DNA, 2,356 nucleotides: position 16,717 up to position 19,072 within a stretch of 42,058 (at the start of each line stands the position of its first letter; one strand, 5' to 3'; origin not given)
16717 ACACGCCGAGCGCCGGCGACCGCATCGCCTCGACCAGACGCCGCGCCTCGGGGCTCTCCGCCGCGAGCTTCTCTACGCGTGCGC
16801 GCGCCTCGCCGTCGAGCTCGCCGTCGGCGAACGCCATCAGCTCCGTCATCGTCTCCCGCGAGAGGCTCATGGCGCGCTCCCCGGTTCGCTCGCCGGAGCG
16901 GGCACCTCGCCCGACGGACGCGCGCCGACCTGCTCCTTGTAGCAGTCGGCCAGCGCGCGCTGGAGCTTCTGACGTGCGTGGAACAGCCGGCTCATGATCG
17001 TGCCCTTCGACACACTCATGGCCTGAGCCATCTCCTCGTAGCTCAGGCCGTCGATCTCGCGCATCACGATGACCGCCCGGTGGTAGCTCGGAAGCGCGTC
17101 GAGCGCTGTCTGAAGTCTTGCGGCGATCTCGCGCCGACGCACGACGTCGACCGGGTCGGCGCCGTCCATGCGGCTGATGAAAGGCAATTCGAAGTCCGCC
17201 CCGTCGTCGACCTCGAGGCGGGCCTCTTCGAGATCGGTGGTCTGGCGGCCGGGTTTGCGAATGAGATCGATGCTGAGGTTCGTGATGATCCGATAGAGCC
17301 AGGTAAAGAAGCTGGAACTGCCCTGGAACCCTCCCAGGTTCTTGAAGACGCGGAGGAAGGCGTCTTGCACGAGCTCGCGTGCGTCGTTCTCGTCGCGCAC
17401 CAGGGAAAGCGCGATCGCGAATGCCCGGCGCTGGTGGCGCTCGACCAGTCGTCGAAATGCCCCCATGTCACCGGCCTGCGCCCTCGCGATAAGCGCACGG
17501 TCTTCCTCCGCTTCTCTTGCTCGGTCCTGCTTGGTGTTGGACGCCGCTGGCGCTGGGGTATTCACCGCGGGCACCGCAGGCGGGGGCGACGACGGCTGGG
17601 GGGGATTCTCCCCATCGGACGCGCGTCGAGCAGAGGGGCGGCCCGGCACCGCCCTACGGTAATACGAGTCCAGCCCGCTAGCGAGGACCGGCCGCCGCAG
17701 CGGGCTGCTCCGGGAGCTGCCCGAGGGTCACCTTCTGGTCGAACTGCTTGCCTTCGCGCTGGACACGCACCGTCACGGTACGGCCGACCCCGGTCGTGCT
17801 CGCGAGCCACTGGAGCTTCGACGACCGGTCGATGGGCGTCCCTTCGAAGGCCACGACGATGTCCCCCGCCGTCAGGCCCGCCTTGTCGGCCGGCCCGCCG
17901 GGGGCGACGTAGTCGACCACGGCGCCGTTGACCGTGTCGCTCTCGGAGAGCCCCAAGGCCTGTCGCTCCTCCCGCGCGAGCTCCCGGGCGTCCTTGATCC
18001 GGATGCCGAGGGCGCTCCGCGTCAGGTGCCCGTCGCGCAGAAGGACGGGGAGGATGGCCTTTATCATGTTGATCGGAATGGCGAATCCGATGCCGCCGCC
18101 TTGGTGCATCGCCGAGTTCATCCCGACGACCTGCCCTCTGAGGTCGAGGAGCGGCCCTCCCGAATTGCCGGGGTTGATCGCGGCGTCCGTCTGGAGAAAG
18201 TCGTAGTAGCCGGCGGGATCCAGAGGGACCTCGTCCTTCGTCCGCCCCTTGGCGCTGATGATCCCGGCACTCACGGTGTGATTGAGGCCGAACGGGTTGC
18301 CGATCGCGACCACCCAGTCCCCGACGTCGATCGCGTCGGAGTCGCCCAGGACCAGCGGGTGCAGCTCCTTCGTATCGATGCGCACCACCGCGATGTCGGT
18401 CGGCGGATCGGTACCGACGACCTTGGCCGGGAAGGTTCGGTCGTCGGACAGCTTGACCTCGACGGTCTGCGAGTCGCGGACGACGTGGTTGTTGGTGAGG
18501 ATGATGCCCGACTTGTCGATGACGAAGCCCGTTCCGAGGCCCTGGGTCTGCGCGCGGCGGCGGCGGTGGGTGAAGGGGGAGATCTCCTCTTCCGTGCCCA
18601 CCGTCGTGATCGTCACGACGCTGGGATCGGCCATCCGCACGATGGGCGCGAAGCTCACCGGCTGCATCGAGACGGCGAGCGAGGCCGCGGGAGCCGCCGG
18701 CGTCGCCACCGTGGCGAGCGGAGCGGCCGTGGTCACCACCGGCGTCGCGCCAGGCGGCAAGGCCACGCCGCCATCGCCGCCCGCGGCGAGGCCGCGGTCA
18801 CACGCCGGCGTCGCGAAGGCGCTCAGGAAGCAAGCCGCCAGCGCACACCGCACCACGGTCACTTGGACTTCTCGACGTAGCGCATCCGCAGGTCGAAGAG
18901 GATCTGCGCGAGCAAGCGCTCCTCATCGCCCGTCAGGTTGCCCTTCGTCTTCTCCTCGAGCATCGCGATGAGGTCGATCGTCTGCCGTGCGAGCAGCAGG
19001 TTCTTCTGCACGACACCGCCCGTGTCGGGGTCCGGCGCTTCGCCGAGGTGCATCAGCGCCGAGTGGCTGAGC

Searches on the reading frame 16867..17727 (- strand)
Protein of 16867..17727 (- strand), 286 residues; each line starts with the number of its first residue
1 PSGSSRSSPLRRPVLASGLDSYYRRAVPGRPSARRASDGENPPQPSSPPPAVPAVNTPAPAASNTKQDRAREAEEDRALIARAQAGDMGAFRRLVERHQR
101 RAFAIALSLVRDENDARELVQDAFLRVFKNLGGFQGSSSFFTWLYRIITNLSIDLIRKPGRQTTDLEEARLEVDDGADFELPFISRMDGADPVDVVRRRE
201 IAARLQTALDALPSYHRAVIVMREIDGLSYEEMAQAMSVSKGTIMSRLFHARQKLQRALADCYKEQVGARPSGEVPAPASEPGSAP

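Call 35: search_protein_families(library=pfam, proteins=[window:16867-17727:-], max_evalue=0.001)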
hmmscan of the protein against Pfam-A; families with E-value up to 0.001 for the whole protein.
window:16867-17727:- (286 aa): 4 families
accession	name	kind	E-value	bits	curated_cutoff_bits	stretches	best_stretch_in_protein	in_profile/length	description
PF04542.20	Sigma70_r2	-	2.2e-17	63.1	24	1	94-160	1-69/71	Sigma-70 region 2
PF08281.18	Sigma70_r4_2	-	5.3e-15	55.2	25.7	1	204-255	3-54/54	Sigma-70, region 4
PF04545.22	Sigma70_r4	-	1.4e-10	40.9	24.1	1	208-256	1-49/50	Sigma-70, region 4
PF07638.17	Sigma70_ECF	-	5.2e-10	39.9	21.1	1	80-260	8-184/185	ECF sigma factor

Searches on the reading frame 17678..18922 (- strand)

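Call 35: search_protein_families(library=pfam, proteins=[window:17678-18922:-], max_evalue=0.001)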
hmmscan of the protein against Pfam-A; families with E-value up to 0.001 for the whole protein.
window:17678-18922:- (414 aa): 5 families
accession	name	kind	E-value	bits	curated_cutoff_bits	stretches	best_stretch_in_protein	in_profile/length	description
PF13365.12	Trypsin_2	-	4.6e-37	128.4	27.6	1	130-268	1-144/144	Trypsin-like peptidase domain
PF00089.32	Trypsin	-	5.4e-19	69.3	20.6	1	127-289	24-218/220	Trypsin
PF13180.12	PDZ_2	-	2.3e-16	60.3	27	1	305-399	3-79/80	PDZ domain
PF17820.7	PDZ_6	-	9.8e-10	38.5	27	1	335-389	1-54/54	PDZ domain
PF00595.29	PDZ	-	1.7e-07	32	23.2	1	305-388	12-81/81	PDZ domain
